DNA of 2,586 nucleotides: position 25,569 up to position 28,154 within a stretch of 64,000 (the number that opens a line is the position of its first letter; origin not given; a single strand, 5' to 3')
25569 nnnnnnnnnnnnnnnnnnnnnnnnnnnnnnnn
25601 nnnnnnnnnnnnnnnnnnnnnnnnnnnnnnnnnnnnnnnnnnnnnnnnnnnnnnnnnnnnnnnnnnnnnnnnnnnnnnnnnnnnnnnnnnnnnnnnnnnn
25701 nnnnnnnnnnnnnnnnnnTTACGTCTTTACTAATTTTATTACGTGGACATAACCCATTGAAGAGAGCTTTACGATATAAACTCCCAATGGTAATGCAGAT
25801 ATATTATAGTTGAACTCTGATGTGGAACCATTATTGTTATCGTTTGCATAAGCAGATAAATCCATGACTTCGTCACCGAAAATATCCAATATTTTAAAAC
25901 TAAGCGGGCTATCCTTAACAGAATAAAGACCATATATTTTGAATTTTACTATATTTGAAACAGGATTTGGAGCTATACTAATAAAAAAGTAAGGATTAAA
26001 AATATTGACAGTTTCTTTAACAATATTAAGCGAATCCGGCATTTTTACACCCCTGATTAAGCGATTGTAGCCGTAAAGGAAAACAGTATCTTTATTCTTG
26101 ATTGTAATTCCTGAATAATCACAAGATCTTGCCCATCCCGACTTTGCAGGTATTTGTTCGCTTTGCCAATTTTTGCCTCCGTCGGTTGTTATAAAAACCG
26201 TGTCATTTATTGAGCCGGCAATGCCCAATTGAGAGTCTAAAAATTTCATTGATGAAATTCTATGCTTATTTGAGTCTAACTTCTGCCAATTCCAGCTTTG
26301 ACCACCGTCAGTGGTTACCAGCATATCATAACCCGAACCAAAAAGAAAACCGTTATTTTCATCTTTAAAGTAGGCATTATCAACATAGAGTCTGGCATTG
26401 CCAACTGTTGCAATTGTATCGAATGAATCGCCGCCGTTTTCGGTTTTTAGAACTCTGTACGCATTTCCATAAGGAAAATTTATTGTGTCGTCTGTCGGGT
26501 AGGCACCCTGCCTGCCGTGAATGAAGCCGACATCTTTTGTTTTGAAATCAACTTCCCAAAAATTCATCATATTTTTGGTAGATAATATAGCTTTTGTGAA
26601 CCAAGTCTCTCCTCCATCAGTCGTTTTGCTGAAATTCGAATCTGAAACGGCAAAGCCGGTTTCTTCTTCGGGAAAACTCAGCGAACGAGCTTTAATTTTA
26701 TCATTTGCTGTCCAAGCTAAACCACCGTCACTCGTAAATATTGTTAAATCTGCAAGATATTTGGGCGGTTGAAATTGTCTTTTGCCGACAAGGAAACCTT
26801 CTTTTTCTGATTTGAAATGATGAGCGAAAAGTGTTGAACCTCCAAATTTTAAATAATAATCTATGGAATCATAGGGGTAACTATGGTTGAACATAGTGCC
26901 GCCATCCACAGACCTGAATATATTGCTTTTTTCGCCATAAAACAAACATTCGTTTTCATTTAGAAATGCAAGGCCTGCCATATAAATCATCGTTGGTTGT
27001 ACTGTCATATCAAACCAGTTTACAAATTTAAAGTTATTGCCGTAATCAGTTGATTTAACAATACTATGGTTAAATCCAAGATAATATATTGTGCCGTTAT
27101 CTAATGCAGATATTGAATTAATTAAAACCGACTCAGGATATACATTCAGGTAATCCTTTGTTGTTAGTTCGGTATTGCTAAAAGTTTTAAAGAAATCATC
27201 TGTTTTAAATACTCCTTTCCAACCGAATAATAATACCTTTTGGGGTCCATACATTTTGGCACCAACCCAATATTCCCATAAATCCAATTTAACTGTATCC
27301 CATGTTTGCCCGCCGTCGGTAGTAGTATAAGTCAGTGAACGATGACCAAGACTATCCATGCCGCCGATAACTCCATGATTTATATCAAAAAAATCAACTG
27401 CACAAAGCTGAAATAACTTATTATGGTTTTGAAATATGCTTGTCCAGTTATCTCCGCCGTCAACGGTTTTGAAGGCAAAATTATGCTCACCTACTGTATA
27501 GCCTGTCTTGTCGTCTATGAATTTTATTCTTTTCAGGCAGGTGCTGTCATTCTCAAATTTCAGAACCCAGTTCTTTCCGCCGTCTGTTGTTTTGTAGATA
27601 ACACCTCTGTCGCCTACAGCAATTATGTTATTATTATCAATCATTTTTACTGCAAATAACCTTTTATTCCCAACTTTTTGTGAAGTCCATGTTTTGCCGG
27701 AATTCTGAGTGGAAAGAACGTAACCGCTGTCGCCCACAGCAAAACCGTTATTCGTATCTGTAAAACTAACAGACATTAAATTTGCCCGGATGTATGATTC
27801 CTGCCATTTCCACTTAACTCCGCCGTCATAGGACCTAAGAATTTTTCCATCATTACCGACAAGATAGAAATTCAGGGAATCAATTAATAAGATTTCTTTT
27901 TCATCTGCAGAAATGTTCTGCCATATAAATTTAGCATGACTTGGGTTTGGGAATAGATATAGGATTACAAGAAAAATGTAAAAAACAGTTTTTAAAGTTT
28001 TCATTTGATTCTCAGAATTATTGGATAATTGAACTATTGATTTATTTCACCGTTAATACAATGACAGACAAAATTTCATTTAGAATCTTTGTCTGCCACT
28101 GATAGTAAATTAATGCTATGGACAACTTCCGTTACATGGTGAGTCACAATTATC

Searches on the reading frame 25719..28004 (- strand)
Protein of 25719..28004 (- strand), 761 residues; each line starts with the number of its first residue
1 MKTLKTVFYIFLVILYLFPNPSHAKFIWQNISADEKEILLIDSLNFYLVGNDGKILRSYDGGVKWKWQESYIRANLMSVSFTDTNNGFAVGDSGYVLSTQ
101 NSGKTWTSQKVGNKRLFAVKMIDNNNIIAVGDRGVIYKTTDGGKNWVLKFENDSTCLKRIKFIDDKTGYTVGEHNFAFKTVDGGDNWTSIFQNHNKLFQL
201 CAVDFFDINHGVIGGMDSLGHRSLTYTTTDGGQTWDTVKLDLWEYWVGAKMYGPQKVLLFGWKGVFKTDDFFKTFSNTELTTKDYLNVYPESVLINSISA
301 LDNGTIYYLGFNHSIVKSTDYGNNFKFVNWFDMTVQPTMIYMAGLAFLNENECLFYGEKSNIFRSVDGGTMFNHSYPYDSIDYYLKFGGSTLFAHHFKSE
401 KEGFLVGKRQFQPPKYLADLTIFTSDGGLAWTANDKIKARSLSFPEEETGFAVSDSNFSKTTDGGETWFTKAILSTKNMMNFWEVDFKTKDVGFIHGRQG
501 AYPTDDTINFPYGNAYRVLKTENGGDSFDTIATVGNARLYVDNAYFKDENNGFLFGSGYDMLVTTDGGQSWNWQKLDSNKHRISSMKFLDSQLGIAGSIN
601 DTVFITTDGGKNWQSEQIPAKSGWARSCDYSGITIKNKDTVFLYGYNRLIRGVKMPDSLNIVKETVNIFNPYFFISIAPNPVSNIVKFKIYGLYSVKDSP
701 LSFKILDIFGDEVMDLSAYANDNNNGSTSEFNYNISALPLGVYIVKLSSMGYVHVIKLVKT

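Call 10: search_protein_families(library=pfam, proteins=[window:25719-28004:-])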
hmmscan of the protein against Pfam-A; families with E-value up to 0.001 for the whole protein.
window:25719-28004:- (761 aa): 4 families
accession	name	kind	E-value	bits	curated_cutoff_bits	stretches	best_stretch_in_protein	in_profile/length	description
PF14870.12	PSII_BNR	-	5.1e-38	131.5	27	3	38-150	23-141/303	Photosynthesis system II assembly factor YCF48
PF15902.12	Sortilin-Vps10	-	4.6e-16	59.1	33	2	54-156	2-119/446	Sortilin, neurotensin receptor 3,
PF18962.6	Por_Secre_tail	-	6.4e-08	33.2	27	1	679-753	3-68/75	Secretion system C-terminal sorting domain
PF02012.26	BNR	-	3.3e-05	23.7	27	0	604-614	1-11/12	BNR/Asp-box repeat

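Call 29: find_encoding_contigs(protein=window:25719-28004:-, flank=10000, max_places=10)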
Protein window:25719-28004:- (761 aa): 1 contig read that carries it; 1 place shown.
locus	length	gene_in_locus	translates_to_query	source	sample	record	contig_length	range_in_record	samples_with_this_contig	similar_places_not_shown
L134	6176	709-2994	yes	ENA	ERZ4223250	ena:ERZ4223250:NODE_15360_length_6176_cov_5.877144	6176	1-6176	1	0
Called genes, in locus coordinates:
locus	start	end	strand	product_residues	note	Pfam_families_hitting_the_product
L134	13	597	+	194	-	-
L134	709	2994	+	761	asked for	PF14870:PSII_BNR, PF15902:Sortilin-Vps10 (weak), PF14870:PSII_BNR, PF15902:Sortilin-Vps10 (weak), PF18962:Por_Secre_tail (weak)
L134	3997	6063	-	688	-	PF22745:Nlig-Ia, PF01653:DNA_ligase_aden, PF03120:OB_DNA_ligase, PF12826:HHH_2, PF00533:BRCT, PF12738:PTCB-BRCT (weak)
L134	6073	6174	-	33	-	?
